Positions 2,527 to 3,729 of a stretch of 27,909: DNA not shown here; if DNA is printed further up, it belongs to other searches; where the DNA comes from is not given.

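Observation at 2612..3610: Self-contained trypsin-fold serine protease inserted between the lysis cassette and the packaging genes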

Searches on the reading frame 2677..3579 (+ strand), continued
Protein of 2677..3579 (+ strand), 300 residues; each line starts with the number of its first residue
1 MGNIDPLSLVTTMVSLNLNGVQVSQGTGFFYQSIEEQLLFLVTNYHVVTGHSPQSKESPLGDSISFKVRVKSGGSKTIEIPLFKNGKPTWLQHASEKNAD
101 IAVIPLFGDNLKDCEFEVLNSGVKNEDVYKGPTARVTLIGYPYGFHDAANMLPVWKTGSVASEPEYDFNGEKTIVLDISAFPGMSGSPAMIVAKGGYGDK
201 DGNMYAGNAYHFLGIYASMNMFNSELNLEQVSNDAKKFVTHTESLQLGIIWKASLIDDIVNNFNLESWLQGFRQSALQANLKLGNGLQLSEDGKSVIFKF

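Call 88: find_encoding_contigs(protein=P0081, flank=7000, max_places=2)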
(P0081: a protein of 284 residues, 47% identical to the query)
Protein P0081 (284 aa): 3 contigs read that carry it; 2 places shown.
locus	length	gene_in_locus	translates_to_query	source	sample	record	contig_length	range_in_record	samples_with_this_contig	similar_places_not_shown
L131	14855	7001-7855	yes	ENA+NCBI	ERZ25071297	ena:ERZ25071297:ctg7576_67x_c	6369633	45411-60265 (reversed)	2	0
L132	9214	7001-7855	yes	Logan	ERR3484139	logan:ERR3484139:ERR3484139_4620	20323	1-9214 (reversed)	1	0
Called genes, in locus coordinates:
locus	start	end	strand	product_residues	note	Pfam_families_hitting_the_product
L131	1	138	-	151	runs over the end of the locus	PF00472:RF-1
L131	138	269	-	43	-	-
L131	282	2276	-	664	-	PF18566:Ldi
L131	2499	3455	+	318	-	PF12625:Arabinose_bd, PF12833:HTH_18, PF00165:HTH_AraC (weak)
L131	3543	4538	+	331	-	PF00144:Beta-lactamase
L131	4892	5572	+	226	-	-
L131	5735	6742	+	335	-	PF01972:SDH_protease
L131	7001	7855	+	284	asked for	PF13365:Trypsin_2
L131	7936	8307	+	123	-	PF01527:HTH_Tnp_1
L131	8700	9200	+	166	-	PF01527:HTH_Tnp_1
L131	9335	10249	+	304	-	PF13565:HTH_32 (weak), PF00665:rve, PF13683:rve_3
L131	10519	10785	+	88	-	PF13683:rve_3, PF13333:rve_2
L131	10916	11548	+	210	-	-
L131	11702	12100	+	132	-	-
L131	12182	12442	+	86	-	-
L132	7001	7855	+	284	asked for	PF13365:Trypsin_2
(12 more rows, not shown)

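Call 92: search_protein_families(library=padloc, proteins=[L076:7019-7654:+], max_evalue=0.01)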
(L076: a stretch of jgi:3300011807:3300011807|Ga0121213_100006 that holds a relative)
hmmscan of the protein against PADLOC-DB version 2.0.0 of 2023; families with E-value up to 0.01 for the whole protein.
L076:7019-7654:+ (212 aa): 1 family
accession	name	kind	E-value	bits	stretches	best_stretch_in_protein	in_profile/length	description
PDLC01097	C3a214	-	0.0045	13.7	1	161-191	122-152/495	GlgB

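Call 94: search_dna_similar(query=window:2677-3579:+, collection=plasmids, mode=protein, max_rows=15)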
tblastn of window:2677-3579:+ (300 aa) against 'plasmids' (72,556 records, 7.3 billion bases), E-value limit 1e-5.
Records with a match: 121; places in all: 128; records where one place covers at least 80% of the query: 18.
Best place of each record, by identity: <60% 121.
By first word of the organism name: Klebsiella 69; Burkholderia 5; Bacillus 4; Caballeronia 4; Paraburkholderia 4; Acinetobacter 3; Raoultella 3; Methylocystis 3; Arthrobacter 2; Streptomyces 2; and 20 more.
By predicted mobility (MOB-suite, as given by PLSDB): conjugative 67; non-mobilizable 30; mobilizable 24.
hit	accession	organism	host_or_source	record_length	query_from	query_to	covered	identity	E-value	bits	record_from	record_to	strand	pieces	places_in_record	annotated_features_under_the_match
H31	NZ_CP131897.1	Acinetobacter baumannii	Homo sapiens,culture,respiratory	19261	5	268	88%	28.9%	1e-11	73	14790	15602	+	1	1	serine protease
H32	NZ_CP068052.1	Peribacillus psychrosaccharolyticus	-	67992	5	264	87%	29.2%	1e-21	102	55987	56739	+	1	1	serine protease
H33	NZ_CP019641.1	Planococcus lenghuensis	whole organism,crude oil-contamination ...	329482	1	283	94%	26.8%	7e-17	88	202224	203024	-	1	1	trypsin-like peptidase domain-containing protein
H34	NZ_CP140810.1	Rhizobium beringeri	Trifolium pratense,whole organism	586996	8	263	85%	28.8%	1e-17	91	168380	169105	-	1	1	hypothetical protein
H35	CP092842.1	Bradyrhizobium sp. 62B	Arachis hypogaea L.,cell ...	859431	1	260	87%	28.3%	8e-19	94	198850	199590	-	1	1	serine protease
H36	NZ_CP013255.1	Kocuria flava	single cell,air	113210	24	260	79%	30.0%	3e-16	86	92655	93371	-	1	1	serine protease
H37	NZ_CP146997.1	Klebsiella pneumoniae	Gallus gallus,tissue sample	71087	23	260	79%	29.2%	1e-9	67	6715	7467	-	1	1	serine protease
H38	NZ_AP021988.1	Raoultella ornithinolytica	-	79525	23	260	79%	29.2%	1e-9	67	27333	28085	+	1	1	serine protease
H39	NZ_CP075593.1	Klebsiella pneumoniae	Homo sapiens,Breast milk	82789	23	260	79%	29.2%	1e-9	67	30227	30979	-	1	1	serine protease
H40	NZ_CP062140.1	Klebsiella quasipneumoniae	cell culture,waste water and activated ...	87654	23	260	79%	29.2%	1e-9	67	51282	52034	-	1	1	serine protease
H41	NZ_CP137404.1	Klebsiella pneumoniae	Homo sapiens,pure culture,neonatal ...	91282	23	260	79%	29.2%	1e-9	67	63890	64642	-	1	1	serine protease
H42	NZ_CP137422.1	Klebsiella pneumoniae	Homo sapiens,pure culture,neonatal ...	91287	23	260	79%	29.2%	1e-9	67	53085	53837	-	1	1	serine protease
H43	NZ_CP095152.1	Klebsiella pneumoniae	Homo sapiens,Cell culture,Chronic wound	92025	23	260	79%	29.2%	1e-9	67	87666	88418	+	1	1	serine protease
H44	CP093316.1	Klebsiella pneumoniae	Homo sapiens,faecal sample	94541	23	260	79%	29.2%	1e-9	67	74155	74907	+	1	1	serine protease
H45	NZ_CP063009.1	Klebsiella pneumoniae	Homo sapiens,granulation tissue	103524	23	260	79%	29.2%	1e-9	67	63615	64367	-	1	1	serine protease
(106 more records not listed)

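Call 95: get_annotated_region(hit=H39, flank=6000)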
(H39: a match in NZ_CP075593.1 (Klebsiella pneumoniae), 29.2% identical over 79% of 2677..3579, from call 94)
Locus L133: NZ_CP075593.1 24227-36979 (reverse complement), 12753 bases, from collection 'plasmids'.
description: Klebsiella pneumoniae strain ST17 plasmid pKp2177_2, complete sequence
organism: Klebsiella pneumoniae (NCBI taxid 573)
taxonomy: Bacteria; Pseudomonadota; Gammaproteobacteria; Enterobacterales; Enterobacteriaceae; Klebsiella; Klebsiella pneumoniae
host: -; source: Homo sapiens,Breast milk; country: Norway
typing (MOB-suite, as given by PLSDB): mobilizable; replicon IncFIA,IncR
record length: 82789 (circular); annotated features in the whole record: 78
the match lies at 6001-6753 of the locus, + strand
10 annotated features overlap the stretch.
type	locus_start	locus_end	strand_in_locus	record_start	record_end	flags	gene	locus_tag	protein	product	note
CDS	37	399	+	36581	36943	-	-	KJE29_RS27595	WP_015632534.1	DUF596 domain-containing protein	-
CDS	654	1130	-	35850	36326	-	-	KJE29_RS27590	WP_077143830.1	AraC family transcriptional regulator ligand-binding domain-containing protein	-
CDS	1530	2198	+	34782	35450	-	-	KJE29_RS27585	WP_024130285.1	epoxyqueuosine reductase QueH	-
CDS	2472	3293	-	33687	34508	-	-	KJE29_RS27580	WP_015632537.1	hypothetical protein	-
CDS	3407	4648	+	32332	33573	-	dgt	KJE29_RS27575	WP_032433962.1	dGTP triphosphohydrolase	GO:0015949 - nucleobase-containing small molecule interconversion [Evidence IEA]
CDS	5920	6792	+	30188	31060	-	-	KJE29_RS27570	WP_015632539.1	serine protease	-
CDS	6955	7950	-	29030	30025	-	-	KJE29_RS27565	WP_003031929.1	IS110 family transposase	-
CDS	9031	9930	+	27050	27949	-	-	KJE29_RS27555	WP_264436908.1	replication initiation protein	-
CDS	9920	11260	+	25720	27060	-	-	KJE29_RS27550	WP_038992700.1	hypothetical protein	-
CDS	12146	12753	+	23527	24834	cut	-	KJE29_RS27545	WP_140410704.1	hypothetical protein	-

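Call 100: search_solved_structures(query=A1, max_evalue=0.01, show_alignments=3)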
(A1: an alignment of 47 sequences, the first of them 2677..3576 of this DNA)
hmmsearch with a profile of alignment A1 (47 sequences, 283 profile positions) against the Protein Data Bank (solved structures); distinct sequences matched with E-value up to 0.01: 3.
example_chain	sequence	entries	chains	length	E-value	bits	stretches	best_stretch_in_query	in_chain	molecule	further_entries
1dt2_A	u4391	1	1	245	0.002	20.4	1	41-151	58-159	EXFOLIATIVE TOXIN B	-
1qtf_A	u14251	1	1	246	0.0041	19.4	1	41-151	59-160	EXFOLIATIVE TOXIN B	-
6e0u_A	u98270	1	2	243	0.0055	19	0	64-151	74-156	Serine protease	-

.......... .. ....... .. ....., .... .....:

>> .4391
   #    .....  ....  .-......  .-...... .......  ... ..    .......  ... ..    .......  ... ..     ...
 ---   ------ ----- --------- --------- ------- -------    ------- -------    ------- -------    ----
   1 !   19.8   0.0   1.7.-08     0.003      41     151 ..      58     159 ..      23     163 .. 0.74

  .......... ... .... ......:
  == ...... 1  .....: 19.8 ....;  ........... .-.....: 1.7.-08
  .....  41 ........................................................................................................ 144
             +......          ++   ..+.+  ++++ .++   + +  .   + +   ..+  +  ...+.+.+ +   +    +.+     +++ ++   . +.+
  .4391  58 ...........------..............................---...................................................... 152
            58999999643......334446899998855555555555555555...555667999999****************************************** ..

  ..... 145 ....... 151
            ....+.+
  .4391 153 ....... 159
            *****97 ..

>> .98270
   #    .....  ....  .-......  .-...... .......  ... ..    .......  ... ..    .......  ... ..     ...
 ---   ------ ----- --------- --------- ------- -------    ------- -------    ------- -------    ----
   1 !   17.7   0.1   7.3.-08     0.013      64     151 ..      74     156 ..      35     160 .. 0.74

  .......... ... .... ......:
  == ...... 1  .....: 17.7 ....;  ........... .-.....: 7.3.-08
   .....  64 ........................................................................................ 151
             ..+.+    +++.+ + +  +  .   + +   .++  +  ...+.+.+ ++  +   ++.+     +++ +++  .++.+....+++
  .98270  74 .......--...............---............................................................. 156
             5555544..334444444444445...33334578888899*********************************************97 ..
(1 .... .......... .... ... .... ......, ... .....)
